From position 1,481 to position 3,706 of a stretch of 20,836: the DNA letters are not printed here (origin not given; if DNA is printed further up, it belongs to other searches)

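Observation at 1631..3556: CMP-sugar cytidylyltransferase fused in-frame to a Gfo/Idh/MocA oxidoreductase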

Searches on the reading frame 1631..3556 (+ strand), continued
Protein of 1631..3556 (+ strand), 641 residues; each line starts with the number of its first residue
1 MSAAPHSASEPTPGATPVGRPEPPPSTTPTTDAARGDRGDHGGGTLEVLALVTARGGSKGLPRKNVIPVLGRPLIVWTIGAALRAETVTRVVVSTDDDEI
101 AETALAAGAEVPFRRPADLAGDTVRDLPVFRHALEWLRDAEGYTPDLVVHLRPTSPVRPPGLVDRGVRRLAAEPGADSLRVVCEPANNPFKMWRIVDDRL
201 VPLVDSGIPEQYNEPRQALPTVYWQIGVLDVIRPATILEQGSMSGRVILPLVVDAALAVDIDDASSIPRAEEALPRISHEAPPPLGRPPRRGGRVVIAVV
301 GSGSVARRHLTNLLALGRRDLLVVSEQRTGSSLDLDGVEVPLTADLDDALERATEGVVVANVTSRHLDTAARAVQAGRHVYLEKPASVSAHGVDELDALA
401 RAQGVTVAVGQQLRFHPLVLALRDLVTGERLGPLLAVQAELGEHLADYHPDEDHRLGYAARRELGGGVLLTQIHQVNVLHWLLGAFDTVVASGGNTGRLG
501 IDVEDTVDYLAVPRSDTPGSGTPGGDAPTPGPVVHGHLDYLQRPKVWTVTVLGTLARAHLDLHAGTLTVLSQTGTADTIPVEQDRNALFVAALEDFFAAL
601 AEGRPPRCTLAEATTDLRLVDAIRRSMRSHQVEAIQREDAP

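Call 59: list_cluster_members(proteins=[P0245, P0252, P0317, P0002, P0213])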
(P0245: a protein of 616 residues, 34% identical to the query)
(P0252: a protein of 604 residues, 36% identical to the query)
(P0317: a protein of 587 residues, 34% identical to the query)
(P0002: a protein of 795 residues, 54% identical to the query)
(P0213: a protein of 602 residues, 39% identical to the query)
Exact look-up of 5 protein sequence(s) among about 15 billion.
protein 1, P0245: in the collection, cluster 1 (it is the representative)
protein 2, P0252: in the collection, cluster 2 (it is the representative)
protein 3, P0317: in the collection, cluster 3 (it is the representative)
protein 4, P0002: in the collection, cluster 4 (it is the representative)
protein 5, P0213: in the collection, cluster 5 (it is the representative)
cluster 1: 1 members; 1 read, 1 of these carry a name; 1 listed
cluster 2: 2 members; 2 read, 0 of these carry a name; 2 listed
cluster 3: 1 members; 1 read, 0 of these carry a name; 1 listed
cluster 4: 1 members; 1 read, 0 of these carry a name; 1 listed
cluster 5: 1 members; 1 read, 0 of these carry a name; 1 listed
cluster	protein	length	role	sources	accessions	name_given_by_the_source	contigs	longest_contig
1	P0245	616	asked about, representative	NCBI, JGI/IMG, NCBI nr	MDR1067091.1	MAG: Gfo/Idh/MocA family oxidoreductase [Clostridiales bacterium] | CMP-N-acetylneuraminic acid synthetase/predicted dehydrogenase | Gfo/Idh/MocA family oxidoreductase [Clostridiales bacterium]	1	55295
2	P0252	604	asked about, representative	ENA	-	-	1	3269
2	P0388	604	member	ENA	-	-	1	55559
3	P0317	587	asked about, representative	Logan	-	-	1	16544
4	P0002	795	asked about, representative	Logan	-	-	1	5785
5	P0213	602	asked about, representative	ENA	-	-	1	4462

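Call 60: find_encoding_contigs(protein=P0245, flank=6000, max_places=2)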
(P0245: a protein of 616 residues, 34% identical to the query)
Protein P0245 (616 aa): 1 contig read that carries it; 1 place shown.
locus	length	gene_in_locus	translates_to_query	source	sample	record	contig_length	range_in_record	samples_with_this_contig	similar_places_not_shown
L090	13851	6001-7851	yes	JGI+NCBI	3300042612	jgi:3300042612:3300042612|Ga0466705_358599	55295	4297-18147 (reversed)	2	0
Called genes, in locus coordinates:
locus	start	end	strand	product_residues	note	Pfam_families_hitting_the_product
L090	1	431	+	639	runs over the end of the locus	PF01501:Glyco_transf_8, PF18404:Glyco_transf_24, PF01973:MptE-like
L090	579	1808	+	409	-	PF00534:Glycos_transf_1, PF13692:Glyco_trans_1_4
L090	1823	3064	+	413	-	PF04932:Wzy_C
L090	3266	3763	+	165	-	PF00132:Hexapep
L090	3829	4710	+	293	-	PF03102:NeuB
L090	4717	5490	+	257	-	PF00571:CBS (faint), PF01050:MannoseP_isomer, PF07883:Cupin_2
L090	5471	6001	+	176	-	PF08282:Hydrolase_3 (weak)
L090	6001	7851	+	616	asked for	PF02348:CTP_transf_3, PF01408:GFO_IDH_MocA, PF22725:GFO_IDH_MocA_C3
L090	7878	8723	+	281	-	PF00106:adh_short, PF13561:adh_short_C2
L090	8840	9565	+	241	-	PF01553:Acyltransferase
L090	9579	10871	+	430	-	PF13167:GTP-bdg_N, PF16360:GTP-bdg_M, PF01926:MMR_HSR1, PF02421:FeoB_N (weak)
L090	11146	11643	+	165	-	PF07155:ECF-ribofla_trS, PF12822:ECF_trnsprt (weak)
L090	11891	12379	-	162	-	PF13358:DDE_3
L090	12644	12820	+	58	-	PF13358:DDE_3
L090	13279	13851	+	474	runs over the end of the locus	PF00206:Lyase_1, PF10397:ADSL_C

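Call 63: search_dna_similar(query=window:1772-3553:+, collection=plasmids, mode=protein, max_rows=15)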
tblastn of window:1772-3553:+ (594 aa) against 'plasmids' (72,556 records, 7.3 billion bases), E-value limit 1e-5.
Records with a match: 394; places in all: 455; records where one place covers at least 80% of the query: 1.
Best place of each record, by identity: <60% 394.
By first word of the organism name: Sinorhizobium 121; Rhizobium 108; Agrobacterium 11; Phaeobacter 10; Paraburkholderia 8; Azospirillum 7; Bacillus 7; Ensifer 6; Arthrobacter 6; Neorhizobium 5; and 60 more.
By predicted mobility (MOB-suite, as given by PLSDB): non-mobilizable 176; conjugative 134; mobilizable 84.
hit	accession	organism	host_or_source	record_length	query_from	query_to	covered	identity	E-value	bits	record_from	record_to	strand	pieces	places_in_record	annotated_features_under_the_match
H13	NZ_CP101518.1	Ensifer adhaerens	cell cuture,rhizosphere soil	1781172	2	589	80%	34.1%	1e-23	180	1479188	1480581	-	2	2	none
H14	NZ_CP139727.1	Sulfitobacter faviae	Bacterial Culture,hydrothermal vent ...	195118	1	459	61%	39.8%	1e-23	216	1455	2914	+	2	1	Gfo/Idh/MocA family oxidoreductase | acylneuraminate cytidylyltransferase family protein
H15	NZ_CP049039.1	Pseudohalocynthiibacter aestuariivivens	pure culutre,Seawater recirculating ...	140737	2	522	65%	36.6%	8e-16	167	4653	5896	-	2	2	Gfo/Idh/MocA family oxidoreductase | acylneuraminate cytidylyltransferase family protein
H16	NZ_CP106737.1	Roseovarius pelagicus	cell culture,Arctic seawater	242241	2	522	65%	36.6%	8e-16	167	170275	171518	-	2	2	Gfo/Idh/MocA family oxidoreductase | acylneuraminate cytidylyltransferase family protein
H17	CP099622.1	Sphingomonadaceae bacterium OTU29THOMA1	Arabidopsis thaliana,pure culture,leaf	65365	2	522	75%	30.2%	6e-14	142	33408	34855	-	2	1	hypothetical protein | acylneuraminate cytidylyltransferase family protein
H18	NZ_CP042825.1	Rhizobium sp. WL3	Wheat,phyllosphere swab,leaves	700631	2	537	61%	34.0%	1e-14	145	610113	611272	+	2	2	Gfo/Idh/MocA family oxidoreductase | acylneuraminate cytidylyltransferase family protein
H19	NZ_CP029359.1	Azospirillum thermophilum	cell culture,hot spring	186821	2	198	33%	54.8%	3e-45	180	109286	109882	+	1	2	acylneuraminate cytidylyltransferase family protein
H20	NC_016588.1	Azospirillum lipoferum 4B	-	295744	2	464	50%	34.1%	4e-9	130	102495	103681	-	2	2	Gfo/Idh/MocA family oxidoreductase | acylneuraminate cytidylyltransferase family protein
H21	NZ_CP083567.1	Sulfitobacter sp. W027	-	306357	1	196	33%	43.3%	1e-20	104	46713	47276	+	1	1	acylneuraminate cytidylyltransferase family protein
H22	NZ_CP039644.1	Azospirillum sp. TSA2s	Soil,rice paddy soil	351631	1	176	30%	46.7%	3e-22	109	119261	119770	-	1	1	acylneuraminate cytidylyltransferase family protein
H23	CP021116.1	Aestuarium zhoushanense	pure culture,tidal flat sample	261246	1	181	30%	44.9%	1e-22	110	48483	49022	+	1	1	hypothetical protein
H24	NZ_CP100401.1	Halorussus aquaticus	cell culture,saline soil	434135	261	506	41%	32.5%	2e-23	113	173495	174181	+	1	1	Gfo/Idh/MocA family oxidoreductase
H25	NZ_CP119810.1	Halorussus caseinilyticus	cell culture,coastal saline-alkali land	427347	1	195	33%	39.1%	2e-14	85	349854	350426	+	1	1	acylneuraminate cytidylyltransferase family protein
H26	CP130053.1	Sinorhizobium meliloti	Medicago,Cell culture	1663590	1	197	33%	37.5%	3e-11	74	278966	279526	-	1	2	acylneuraminate cytidylyltransferase family protein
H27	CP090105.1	Sinorhizobium meliloti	Medicago,Cell culture,Plant nodule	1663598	1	197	33%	37.5%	3e-11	74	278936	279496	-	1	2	acylneuraminate cytidylyltransferase family protein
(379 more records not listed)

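Call 64: get_annotated_region(hit=H14, flank=9000)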
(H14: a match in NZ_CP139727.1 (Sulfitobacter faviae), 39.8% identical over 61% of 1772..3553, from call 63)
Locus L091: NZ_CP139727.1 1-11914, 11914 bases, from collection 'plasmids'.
description: Sulfitobacter faviae strain OXR-9 plasmid unnamed02, complete sequence
organism: Sulfitobacter faviae (NCBI taxid 1775881)
taxonomy: Bacteria; Pseudomonadota; Alphaproteobacteria; Rhodobacterales; Roseobacteraceae; Sulfitobacter; Sulfitobacter faviae
host: -; source: Bacterial Culture,hydrothermal vent plume; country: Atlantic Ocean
typing (MOB-suite, as given by PLSDB): mobilizable; relaxase MOBP
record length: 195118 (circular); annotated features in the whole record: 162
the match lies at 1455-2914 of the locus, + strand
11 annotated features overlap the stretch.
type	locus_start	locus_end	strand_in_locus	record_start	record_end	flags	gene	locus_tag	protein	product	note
CDS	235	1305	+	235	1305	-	-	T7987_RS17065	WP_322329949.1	nucleotidyltransferase family protein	-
CDS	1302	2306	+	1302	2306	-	-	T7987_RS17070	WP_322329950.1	Gfo/Idh/MocA family oxidoreductase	-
CDS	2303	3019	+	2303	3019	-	-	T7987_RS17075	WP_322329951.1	acylneuraminate cytidylyltransferase family protein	-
CDS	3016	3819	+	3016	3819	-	-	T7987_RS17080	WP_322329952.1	SDR family oxidoreductase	-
CDS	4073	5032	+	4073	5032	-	-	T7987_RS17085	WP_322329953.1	hypothetical protein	-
CDS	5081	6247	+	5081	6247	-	-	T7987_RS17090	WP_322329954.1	hypothetical protein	-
CDS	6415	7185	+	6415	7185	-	-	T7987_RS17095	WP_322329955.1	glycosyltransferase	-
CDS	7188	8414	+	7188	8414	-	-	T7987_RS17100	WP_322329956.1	hypothetical protein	-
CDS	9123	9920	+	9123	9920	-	-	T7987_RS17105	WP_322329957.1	glycosyltransferase family 2 protein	-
CDS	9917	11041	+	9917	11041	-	gmd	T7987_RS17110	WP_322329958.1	GDP-mannose 4,6-dehydratase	GO:0000271 - polysaccharide biosynthetic process [Evidence IEA]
CDS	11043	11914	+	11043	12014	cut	-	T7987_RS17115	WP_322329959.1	GDP-L-fucose synthase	-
